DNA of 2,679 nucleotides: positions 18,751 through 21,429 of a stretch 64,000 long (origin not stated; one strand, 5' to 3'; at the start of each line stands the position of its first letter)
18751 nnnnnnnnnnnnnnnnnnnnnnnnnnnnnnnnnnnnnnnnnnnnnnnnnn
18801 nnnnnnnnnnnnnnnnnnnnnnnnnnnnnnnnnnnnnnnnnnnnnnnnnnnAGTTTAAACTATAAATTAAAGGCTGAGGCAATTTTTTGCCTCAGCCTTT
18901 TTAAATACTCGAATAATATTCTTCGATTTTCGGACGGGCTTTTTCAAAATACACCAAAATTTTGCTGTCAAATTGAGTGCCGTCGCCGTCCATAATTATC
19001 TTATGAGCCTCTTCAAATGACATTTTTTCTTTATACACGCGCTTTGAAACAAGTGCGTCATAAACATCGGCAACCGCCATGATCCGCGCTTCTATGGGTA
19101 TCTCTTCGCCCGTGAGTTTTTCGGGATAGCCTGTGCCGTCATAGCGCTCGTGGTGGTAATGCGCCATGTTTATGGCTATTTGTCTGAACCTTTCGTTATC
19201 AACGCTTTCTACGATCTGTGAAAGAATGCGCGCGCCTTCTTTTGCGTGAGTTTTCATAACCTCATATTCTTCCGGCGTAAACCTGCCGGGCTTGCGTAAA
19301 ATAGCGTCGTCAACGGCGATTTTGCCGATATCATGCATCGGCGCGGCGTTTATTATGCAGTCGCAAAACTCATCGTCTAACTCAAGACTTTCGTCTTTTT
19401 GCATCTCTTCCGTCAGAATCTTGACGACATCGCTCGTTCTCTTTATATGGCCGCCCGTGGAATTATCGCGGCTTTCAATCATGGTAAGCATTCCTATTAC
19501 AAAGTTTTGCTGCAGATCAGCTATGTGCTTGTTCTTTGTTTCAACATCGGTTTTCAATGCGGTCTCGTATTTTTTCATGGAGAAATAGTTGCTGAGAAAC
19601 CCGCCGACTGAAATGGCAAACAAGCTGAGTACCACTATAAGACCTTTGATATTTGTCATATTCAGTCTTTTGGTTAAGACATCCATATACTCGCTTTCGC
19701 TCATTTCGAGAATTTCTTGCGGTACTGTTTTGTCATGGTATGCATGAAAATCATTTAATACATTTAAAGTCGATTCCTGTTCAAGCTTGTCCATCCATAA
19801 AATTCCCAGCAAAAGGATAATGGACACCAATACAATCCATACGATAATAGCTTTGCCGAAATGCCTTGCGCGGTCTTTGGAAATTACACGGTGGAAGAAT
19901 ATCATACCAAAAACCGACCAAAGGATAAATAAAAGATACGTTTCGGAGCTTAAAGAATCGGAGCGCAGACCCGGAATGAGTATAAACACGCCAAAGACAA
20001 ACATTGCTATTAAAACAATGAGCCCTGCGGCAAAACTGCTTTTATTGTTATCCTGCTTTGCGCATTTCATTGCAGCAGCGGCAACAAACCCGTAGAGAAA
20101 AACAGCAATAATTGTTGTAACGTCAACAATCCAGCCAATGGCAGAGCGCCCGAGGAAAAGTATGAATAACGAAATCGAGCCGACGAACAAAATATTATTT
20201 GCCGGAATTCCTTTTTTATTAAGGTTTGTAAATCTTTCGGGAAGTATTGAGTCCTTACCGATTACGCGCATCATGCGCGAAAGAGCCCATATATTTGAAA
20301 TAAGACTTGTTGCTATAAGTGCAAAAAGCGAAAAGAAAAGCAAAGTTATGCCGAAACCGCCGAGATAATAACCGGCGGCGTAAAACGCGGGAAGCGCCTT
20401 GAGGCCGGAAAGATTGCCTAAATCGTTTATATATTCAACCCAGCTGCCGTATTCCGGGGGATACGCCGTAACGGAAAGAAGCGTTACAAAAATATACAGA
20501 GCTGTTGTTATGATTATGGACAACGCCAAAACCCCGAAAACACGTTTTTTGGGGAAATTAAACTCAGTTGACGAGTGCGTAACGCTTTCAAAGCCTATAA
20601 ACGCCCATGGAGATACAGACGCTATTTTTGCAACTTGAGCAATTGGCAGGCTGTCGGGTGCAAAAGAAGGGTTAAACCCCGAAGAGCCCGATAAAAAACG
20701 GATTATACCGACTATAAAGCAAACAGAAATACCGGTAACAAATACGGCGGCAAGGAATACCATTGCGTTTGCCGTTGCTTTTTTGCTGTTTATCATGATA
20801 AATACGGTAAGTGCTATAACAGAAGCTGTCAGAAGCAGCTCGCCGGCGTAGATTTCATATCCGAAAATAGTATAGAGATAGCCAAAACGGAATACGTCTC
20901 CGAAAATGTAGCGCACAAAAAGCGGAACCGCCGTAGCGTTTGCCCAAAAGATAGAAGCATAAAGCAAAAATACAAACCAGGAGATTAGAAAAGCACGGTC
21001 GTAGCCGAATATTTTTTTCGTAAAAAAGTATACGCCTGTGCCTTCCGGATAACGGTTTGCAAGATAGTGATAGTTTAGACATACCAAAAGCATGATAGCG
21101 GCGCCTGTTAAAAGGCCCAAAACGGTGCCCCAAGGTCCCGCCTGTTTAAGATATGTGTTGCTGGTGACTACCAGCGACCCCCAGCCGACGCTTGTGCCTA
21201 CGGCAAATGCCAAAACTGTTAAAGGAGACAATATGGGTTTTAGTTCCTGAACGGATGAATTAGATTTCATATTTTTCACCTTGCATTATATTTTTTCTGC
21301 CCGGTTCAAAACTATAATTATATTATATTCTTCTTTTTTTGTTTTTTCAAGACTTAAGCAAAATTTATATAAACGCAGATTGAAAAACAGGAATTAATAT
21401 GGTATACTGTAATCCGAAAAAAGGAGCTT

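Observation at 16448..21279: c-di-GMP module: a GGDEF cyclase and a permease-fused HD-GYP phosphodiesterase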

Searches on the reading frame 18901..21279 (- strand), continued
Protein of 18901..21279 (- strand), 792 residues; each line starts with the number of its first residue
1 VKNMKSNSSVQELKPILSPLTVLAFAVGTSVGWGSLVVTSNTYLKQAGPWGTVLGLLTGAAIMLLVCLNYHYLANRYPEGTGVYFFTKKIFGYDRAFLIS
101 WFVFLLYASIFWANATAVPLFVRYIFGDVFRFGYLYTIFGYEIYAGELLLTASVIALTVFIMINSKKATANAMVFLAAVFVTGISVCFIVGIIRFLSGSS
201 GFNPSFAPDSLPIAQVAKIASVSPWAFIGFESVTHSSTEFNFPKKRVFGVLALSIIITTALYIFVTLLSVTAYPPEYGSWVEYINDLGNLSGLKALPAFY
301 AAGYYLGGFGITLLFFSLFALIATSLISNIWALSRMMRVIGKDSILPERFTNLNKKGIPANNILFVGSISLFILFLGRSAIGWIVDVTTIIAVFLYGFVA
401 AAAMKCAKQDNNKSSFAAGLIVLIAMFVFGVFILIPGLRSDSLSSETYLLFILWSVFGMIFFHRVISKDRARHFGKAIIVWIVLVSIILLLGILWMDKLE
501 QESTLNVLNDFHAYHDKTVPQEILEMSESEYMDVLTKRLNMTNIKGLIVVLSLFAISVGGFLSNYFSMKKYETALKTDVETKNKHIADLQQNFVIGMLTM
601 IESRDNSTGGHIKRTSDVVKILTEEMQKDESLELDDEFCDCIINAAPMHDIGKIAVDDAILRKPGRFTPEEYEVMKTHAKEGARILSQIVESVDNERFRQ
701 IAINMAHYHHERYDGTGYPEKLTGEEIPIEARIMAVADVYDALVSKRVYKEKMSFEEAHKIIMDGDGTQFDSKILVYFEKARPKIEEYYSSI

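Call 33: predict_structure(alignment_id=A1)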
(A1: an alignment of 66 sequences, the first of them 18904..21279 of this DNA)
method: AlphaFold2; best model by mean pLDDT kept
length: 792 residues; sequences in the alignment: 66
mean_pLDDT: 85.7   pTM: 0.70
mean pLDDT of the five models: 85.7, 85.4, 84.5, 84.3, 81.8
residues with pLDDT >= 90: 348; 70-90: 369; 50-70: 64; < 50: 11
segments of 3 or more residues with pLDDT < 50: 1-9
pLDDT, mean of each block of 10 residues (from residue 1): 39 86 90 62 83 93 92 86 87 88 90 86 81 85 89 94 93 95 93 78 78 87 75 85 87 91 90 87 84 82 91 90 92 91 85 91 94 78 78 91 95 96 94 70 76 88 79 71 87 87 88 91 93 92 88 87 78 69 65 69 73 91 93 89 91 86 79 91 89 83 95 94 95 95 74 88 95 95 94 84
secondary structure, 60 per line:
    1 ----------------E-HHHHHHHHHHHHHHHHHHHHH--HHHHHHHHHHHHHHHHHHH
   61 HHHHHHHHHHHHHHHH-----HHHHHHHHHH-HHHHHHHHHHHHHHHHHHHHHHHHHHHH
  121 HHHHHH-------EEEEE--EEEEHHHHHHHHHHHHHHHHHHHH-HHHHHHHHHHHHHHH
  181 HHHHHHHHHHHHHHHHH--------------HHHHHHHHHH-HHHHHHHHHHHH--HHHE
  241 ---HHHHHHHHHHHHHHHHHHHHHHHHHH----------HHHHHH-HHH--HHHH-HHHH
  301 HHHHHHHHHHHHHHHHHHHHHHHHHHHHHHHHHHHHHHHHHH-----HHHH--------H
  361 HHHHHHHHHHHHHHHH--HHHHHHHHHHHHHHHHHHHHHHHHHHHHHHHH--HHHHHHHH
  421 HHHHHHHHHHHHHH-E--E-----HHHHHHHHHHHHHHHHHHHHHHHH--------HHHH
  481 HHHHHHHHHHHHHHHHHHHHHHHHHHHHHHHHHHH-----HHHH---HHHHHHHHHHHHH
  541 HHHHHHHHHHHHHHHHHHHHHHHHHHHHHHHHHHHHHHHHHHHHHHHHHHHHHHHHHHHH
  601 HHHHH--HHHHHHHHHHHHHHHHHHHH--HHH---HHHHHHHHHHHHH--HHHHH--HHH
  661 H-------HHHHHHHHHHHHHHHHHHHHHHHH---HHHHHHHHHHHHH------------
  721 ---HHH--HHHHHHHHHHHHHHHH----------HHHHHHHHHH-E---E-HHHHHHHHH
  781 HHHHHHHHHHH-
elements in order (helices of 4 or more, strands of 3 or more residues): H19-39 H42-76 H82-91 H93-126 E134-138 E141-144 H145-164 H166-197 H212-221 H223-234 H244-269 H280-285 H292-295 H297-342 H348-351 H360-376 H379-410 H413-434 H445-468 H477-515 H521-524 H528-605 H608-627 H636-648 H651-655 H658-661 H669-692 H696-708 H729-744 H755-764 H772-791

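Call 36: fold_search(model_id=the predicted structure, library=pdb)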
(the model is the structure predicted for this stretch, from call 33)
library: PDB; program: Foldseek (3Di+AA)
matches with E <= 10: 408; with E <= 0.001: 183
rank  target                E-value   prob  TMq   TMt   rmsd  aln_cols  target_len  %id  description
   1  5j4n_B                5.3e-11  1.00  0.46  0.79   4.3       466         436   15  Crystal structure of the L-arginine/agmatine antiporter AdiC in complex with agmatine at 2.6 Angstroem resolution (released 2016-08-31)
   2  4r8z_A                7.2e-11  1.00  0.24  0.84   2.5       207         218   32  Crystal Structure of PA4781 HD-GYP domain from Pseudomonas aeruginosa at 2.2A resolution showing a bi-metallic Ni ion  (released 2015-03-04)
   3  6f34_A                7.5e-11  1.00  0.46  0.77   4.5       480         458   18  Crystal structure of a bacterial cationic amino acid transporter (CAT) homologue bound to Arginine. (released 2018-02-14)
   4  4r8z_B                9.5e-11  1.00  0.25  0.84   2.4       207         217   32  Crystal Structure of PA4781 HD-GYP domain from Pseudomonas aeruginosa at 2.2A resolution showing a bi-metallic Ni ion  (released 2015-03-04)
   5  8xxi                  1.4e-10  1.00  0.48  0.78   7.4       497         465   18  Structure of y+LAT1 bound with Leu (released 2025-01-22)
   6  8xyj                  2.3e-10  1.00  0.47  0.78   6.5       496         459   18  Structure of y+LAT1 bound with Lys (released 2025-01-22)
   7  8ylp_B                2.3e-10  1.00  0.46  0.76   8.5       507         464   17  Overall structure of the y+LAT1-4F2hc bound with Arg (released 2025-03-12)
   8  8kdg_B                2.9e-10  1.00  0.45  0.76   5.0       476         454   16  Structure of LAT1-CD98hc-Fab170 in complex with BCH, consensus map (released 2025-02-12)
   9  5j4i_A                5.0e-10  1.00  0.45  0.78   4.4       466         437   16  Crystal Structure of the L-arginine/agmatine antiporter from E. coli at 2.2 Angstroem resolution (released 2016-08-31)
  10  8j8m_B                5.0e-10  1.00  0.46  0.75   4.7       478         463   16  Overall structure of the LAT1-4F2hc bound with tryptophan (released 2024-07-10)
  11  8kdd_B                5.6e-10  1.00  0.45  0.76   4.7       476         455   16  Structure of LAT1-CD98hc-Fab170 in complex with JPH203, consensus map (released 2025-02-12)
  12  5oqt_A                9.0e-10  1.00  0.46  0.76   4.8       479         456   18  Crystal structure of a bacterial cationic amino acid transporter (CAT) homologue (released 2018-02-14)
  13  8wns_B                1.3e-09  1.00  0.44  0.73   4.6       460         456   18  Cryo EM map of SLC7A10 in the apo state (released 2024-05-15)
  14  7dsk_B                1.3e-09  1.00  0.45  0.74   5.1       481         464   17  Overall structure of the LAT1-4F2hc bound with JX-075 (released 2021-03-10)
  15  4mcw_A                1.4e-09  1.00  0.23  0.49   9.5       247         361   28  Crystal structure of a HD-GYP domain (a cyclic-di-GMP phosphodiesterase) containing a tri-nuclear metal centre (released 2014-02-19)
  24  8b70_A                1.2e-08  1.00  0.45  0.61   4.5       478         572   14  KimA from B. subtilis with nucleotide second-messenger c-di-AMP bound (released 2023-01-18)
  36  8b71_A                5.4e-08  1.00  0.43  0.60   4.8       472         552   13  Upright KimA dimer with bound c-di-AMP from B. subtilis (released 2023-01-18)
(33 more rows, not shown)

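Call 73: find_encoding_contigs(protein=P0001, flank=3000, max_places=4)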
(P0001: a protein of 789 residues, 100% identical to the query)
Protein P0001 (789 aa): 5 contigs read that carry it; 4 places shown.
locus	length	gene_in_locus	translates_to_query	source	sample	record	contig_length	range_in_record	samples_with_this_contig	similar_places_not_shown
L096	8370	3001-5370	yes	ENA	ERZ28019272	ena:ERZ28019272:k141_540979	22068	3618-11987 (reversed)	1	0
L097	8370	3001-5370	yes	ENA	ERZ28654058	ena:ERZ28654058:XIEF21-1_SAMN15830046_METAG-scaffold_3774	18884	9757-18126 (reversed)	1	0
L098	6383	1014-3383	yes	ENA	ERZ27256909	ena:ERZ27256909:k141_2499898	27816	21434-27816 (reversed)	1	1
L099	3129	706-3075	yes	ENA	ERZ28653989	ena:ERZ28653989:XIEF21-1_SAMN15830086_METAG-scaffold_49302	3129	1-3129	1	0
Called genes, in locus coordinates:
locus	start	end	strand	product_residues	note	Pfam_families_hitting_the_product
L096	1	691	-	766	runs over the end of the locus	PF19732:SpoIIE_N, PF07228:SpoIIE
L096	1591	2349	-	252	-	PF14512:TM1586_NiRdase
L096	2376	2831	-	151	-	PF13302:Acetyltransf_3, PF00583:Acetyltransf_1, PF13523:Acetyltransf_8 (weak)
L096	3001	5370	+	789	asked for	PF00324:AA_permease, PF13520:AA_permease_2, PF01966:HD, PF13487:HD_5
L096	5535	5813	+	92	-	-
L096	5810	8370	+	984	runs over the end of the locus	PF00501:AMP-binding, PF00550:PP-binding (faint), PF00668:Condensation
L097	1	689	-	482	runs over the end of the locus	?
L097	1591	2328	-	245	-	PF14512:TM1586_NiRdase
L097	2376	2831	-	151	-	PF13302:Acetyltransf_3, PF00583:Acetyltransf_1, PF13523:Acetyltransf_8 (weak)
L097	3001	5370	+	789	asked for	PF00324:AA_permease, PF13520:AA_permease_2, PF01966:HD, PF13487:HD_5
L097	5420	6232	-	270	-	PF08659:KR, PF13561:adh_short_C2 (weak), PF00106:adh_short, PF13561:adh_short_C2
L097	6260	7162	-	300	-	PF00291:PALP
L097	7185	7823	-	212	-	PF00990:GGDEF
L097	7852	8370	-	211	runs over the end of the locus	PF01602:Adaptin_N (faint), PF02985:HEAT (faint), PF13513:HEAT_EZ (faint), PF13646:HEAT_2 (weak), PF20168:PDS5, PF13646:HEAT_2 (weak)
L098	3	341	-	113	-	?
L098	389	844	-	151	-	PF13302:Acetyltransf_3, PF00583:Acetyltransf_1, PF13523:Acetyltransf_8 (weak)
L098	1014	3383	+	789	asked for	PF00324:AA_permease, PF13520:AA_permease_2, PF01966:HD, PF13487:HD_5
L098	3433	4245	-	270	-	PF08659:KR, PF13561:adh_short_C2 (weak), PF00106:adh_short, PF13561:adh_short_C2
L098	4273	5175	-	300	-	PF00291:PALP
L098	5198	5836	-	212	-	PF00990:GGDEF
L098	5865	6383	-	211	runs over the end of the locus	PF01602:Adaptin_N (faint), PF02985:HEAT (faint), PF13513:HEAT_EZ (faint), PF13646:HEAT_2 (weak), PF20168:PDS5, PF13646:HEAT_2 (weak)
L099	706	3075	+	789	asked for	PF00324:AA_permease, PF13520:AA_permease_2, PF01966:HD, PF13487:HD_5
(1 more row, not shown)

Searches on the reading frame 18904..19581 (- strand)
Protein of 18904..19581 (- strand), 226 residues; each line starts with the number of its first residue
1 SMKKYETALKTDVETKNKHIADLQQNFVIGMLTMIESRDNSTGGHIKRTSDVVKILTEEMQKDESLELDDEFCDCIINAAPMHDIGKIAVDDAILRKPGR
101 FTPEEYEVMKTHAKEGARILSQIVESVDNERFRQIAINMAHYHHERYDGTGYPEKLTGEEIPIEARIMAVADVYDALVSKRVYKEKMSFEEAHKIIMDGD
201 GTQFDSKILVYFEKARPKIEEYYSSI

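Call 18: search_solved_structures(query=window:18904-19581:-, max_evalue=0.001, show_alignments=2)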
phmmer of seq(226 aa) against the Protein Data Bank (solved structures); distinct sequences matched with E-value up to 0.001: 5.
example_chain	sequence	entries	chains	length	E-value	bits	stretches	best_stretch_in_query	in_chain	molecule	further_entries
4r8z_A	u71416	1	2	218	3.1e-33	118.6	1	19-212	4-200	Cyclic di-GMP phosphodiesterase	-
4mcw_A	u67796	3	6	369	3.1e-30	108.8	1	36-212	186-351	Metal dependent phosphohydrolase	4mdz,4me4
5z7c_A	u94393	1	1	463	1e-29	107.1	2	34-207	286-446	3'3'-cGAMP-specific phosphodiesterase 3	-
9rbz_A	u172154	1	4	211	1.1e-15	61.3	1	22-209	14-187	HD domain/sensory box protein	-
9rc0_A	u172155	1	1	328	3.5e-15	59.6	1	22-208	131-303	HD domain/sensory box protein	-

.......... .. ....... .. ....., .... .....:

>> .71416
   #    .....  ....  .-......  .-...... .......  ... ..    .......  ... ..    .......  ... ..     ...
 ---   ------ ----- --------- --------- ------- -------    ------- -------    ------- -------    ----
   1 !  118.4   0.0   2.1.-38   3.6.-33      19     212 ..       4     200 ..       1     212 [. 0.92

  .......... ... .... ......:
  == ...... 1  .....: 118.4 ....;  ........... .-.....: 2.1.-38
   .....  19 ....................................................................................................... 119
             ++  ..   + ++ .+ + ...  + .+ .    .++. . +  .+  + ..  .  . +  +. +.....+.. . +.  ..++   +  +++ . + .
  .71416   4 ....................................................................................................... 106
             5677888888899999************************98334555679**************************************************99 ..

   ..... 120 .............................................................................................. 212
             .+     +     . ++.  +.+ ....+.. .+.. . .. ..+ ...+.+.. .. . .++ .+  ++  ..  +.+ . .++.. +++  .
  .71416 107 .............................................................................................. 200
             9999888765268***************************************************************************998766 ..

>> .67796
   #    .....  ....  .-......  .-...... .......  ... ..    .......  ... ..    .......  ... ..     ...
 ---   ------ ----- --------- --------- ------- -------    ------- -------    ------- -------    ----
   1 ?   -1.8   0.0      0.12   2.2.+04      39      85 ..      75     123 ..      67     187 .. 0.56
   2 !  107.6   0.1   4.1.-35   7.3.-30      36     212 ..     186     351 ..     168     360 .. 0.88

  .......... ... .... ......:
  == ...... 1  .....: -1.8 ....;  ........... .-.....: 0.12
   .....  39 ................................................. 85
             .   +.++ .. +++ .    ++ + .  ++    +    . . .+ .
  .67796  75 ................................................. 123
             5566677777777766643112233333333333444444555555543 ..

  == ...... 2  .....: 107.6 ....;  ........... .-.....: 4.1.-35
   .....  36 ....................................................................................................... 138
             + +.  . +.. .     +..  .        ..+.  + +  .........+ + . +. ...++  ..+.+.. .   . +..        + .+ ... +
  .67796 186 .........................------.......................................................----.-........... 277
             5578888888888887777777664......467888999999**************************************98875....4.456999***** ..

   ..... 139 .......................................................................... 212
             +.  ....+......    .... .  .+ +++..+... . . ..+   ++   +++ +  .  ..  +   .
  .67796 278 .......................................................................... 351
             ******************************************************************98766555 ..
